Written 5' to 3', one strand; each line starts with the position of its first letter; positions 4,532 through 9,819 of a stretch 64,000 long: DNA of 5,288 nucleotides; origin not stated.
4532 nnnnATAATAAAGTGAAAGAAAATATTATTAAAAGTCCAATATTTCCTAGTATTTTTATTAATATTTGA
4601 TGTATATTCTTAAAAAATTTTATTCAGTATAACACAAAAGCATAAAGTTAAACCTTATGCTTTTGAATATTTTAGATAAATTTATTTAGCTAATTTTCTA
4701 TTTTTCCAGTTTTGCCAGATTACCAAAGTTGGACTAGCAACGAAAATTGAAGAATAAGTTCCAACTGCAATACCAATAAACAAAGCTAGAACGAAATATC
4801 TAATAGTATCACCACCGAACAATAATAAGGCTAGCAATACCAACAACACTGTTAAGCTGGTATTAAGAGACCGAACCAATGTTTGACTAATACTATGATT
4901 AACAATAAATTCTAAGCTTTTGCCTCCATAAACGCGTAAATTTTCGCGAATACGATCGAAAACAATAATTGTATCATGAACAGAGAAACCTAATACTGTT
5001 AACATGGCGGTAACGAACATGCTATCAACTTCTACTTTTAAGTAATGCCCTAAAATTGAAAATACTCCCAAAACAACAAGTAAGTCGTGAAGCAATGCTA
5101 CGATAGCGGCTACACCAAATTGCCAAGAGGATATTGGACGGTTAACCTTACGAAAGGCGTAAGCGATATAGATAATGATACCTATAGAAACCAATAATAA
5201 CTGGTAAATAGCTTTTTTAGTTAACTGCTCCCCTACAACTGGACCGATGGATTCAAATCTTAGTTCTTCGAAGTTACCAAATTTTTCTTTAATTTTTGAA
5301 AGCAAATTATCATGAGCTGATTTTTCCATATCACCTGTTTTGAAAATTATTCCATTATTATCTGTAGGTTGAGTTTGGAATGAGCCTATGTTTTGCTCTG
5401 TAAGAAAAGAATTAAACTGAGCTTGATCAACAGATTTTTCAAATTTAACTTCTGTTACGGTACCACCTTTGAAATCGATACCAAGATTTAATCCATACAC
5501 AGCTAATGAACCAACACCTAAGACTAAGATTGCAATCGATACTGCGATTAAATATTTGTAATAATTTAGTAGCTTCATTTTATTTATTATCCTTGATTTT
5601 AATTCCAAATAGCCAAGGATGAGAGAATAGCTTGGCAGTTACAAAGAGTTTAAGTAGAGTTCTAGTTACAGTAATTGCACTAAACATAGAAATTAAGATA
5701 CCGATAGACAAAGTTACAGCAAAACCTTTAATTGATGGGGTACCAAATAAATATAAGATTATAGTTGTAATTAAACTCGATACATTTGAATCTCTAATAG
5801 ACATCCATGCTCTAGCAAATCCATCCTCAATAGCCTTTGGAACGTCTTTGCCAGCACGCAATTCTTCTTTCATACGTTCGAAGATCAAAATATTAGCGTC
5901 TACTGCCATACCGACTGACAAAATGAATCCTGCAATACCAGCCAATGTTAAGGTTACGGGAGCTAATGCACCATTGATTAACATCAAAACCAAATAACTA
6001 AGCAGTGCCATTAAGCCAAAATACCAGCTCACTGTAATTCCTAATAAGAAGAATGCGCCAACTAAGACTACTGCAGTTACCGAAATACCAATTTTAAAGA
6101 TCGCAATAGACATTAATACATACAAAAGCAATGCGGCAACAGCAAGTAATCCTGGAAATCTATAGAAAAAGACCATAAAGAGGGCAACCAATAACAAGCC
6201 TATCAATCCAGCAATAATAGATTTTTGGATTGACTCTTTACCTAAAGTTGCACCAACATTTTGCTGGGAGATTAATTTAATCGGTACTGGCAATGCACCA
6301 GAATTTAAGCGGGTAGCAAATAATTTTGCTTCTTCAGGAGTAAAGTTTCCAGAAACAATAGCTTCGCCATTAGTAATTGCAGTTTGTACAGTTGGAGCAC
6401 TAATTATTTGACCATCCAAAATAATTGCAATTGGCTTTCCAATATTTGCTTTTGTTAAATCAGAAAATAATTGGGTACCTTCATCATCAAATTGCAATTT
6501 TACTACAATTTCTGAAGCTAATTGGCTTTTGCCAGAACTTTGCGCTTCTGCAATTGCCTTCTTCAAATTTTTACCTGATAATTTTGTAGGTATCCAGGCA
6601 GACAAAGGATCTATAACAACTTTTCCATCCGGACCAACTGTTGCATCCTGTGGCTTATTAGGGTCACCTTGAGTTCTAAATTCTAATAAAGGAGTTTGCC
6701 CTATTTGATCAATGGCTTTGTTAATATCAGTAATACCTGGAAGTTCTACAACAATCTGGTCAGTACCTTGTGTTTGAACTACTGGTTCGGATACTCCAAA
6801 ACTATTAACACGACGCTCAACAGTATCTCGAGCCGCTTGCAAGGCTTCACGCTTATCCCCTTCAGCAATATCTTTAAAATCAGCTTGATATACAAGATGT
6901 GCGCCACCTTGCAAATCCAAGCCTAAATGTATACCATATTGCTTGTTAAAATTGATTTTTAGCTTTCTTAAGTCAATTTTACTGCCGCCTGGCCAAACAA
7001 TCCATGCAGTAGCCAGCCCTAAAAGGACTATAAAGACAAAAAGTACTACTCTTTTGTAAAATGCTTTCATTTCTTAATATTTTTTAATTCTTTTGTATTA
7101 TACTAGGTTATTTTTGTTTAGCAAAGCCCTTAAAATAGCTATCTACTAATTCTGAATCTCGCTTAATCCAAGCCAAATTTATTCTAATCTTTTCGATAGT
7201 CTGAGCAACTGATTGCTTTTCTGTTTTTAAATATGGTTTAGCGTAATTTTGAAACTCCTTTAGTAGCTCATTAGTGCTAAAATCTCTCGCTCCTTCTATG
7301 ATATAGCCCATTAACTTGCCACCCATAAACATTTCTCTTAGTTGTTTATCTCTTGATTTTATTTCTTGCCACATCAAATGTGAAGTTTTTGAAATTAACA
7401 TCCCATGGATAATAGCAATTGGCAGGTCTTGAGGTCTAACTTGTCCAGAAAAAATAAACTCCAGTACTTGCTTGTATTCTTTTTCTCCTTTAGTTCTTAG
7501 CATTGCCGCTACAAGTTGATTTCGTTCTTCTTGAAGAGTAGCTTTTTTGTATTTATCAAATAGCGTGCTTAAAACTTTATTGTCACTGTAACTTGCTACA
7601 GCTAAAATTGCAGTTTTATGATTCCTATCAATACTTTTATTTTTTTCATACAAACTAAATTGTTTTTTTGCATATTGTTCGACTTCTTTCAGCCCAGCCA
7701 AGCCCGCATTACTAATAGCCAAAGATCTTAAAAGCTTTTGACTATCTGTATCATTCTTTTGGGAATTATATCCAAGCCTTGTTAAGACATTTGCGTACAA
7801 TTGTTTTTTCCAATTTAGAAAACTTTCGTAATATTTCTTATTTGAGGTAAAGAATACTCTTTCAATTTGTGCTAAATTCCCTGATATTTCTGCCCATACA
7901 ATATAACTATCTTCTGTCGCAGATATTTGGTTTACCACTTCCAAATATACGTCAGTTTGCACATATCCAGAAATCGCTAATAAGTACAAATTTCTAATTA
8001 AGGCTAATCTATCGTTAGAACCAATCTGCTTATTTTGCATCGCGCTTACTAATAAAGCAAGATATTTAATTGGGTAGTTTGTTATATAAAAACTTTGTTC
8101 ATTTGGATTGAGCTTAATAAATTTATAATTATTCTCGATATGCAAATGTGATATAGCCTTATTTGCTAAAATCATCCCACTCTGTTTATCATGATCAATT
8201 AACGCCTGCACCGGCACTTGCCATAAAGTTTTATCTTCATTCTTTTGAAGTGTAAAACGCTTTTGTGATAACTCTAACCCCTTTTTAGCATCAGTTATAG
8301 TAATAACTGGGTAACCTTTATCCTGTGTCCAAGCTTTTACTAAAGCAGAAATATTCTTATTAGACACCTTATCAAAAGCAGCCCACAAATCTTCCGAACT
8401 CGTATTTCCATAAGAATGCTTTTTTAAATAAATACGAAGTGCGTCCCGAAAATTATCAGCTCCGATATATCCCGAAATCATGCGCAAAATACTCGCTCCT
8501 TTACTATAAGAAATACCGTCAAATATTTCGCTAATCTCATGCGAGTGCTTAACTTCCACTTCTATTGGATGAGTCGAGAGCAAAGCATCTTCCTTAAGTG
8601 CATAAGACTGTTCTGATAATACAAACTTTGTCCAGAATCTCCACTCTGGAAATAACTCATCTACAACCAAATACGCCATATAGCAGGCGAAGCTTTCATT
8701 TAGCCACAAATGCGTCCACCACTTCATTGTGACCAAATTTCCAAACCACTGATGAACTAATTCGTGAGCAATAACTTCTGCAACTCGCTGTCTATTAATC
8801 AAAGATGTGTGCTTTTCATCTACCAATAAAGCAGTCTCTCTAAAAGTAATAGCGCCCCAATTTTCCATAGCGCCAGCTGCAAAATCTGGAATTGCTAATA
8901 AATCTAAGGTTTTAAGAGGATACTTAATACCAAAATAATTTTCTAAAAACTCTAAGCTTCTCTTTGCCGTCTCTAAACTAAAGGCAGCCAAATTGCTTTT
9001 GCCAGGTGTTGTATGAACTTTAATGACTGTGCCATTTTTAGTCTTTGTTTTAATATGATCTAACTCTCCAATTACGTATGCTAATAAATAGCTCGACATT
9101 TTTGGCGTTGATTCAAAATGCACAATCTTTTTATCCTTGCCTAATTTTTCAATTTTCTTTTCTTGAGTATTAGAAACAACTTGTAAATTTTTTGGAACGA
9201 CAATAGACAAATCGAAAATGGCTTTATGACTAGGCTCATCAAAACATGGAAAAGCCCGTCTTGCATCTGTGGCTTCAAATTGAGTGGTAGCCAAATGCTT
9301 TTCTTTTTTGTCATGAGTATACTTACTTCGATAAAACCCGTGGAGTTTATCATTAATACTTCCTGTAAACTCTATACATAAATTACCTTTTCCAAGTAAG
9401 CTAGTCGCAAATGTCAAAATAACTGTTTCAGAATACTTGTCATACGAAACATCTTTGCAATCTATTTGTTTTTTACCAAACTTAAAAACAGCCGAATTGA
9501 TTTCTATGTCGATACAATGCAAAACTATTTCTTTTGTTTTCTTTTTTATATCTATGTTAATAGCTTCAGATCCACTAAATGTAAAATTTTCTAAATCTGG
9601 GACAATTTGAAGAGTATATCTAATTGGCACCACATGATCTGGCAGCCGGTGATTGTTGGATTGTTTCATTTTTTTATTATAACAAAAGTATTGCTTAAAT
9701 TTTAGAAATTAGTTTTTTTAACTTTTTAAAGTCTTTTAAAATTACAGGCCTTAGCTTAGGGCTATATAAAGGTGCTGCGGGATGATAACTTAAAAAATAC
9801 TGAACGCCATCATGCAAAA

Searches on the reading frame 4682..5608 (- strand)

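Call 58: search_protein_families(library=pfam, proteins=[window:4682-5608:-], max_evalue=0.00001)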
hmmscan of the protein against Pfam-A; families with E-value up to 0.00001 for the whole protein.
window:4682-5608:- (308 aa): 2 families
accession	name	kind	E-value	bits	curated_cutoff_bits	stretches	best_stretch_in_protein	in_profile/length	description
PF02355.23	SecD_SecF_C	-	3.7e-58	196.5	20.5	1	105-300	5-188/189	Protein export membrane protein SecD/SecF, C-terminal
PF07549.19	Sec_GG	-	2.1e-10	40.2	20.3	1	34-60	2-28/28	SecD/SecF GG Motif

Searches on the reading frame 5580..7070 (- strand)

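Call 32: search_protein_families(library=pfam, proteins=[window:5580-7070:-], max_evalue=0.00001)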
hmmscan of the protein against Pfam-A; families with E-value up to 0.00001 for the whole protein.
window:5580-7070:- (496 aa): 4 families
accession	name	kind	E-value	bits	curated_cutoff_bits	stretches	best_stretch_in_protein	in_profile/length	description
PF22599.2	SecDF_P1_head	-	9.2e-28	96.9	27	1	172-262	25-114/114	SecDF, P1 head subdomain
PF21760.3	SecD_1st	-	6.4e-22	77.2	27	1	78-134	2-58/60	Protein translocase subunit SecDF, P1 domain, N-terminal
PF03176.21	MMPL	-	6.9e-12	45.4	20.5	1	351-479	179-305/333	MMPL family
PF02355.23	SecD_SecF_C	-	1.3e-11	44.7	20.5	1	325-476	30-186/189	Protein export membrane protein SecD/SecF, C-terminal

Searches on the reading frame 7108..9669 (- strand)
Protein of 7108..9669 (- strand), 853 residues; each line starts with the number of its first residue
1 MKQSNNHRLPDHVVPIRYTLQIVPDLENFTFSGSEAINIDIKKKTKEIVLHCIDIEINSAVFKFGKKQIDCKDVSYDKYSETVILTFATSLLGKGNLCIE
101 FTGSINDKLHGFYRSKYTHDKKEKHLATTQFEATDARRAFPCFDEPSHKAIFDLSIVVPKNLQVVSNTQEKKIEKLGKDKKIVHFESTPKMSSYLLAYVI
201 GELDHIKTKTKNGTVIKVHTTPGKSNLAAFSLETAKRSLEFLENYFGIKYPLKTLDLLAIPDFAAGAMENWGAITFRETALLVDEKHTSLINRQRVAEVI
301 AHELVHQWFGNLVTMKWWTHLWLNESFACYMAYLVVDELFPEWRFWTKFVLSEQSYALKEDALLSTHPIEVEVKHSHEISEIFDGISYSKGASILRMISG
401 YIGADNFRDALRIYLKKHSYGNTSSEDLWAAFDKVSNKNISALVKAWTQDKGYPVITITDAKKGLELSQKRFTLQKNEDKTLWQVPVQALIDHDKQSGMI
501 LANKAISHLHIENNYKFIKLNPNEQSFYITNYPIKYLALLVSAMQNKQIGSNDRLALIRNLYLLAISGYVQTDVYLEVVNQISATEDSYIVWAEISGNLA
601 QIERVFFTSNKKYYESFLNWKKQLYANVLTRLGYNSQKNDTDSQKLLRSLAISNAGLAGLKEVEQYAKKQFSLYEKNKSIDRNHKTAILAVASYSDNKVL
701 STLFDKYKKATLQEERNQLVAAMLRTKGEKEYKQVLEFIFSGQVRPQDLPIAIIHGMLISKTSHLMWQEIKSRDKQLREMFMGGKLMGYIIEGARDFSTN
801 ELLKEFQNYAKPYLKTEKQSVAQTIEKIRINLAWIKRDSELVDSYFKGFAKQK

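Call 32: search_protein_families(library=pfam, proteins=[window:7108-9669:-], max_evalue=0.00001)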
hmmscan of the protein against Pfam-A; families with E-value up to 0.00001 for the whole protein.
window:7108-9669:- (853 aa): 3 families
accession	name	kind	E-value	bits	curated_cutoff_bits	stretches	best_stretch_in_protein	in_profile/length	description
PF01433.26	Peptidase_M1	-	9.5e-86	287.3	27.7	1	230-447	1-218/218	Peptidase family M1 domain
PF11838.14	ERAP1_C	-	9.8e-56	189.9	38.2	1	517-829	1-317/318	ERAP1-like C-terminal domain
PF17900.6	Peptidase_M1_N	-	1.6e-51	175.5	25.8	1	14-195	1-186/186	Peptidase M1 N-terminal domain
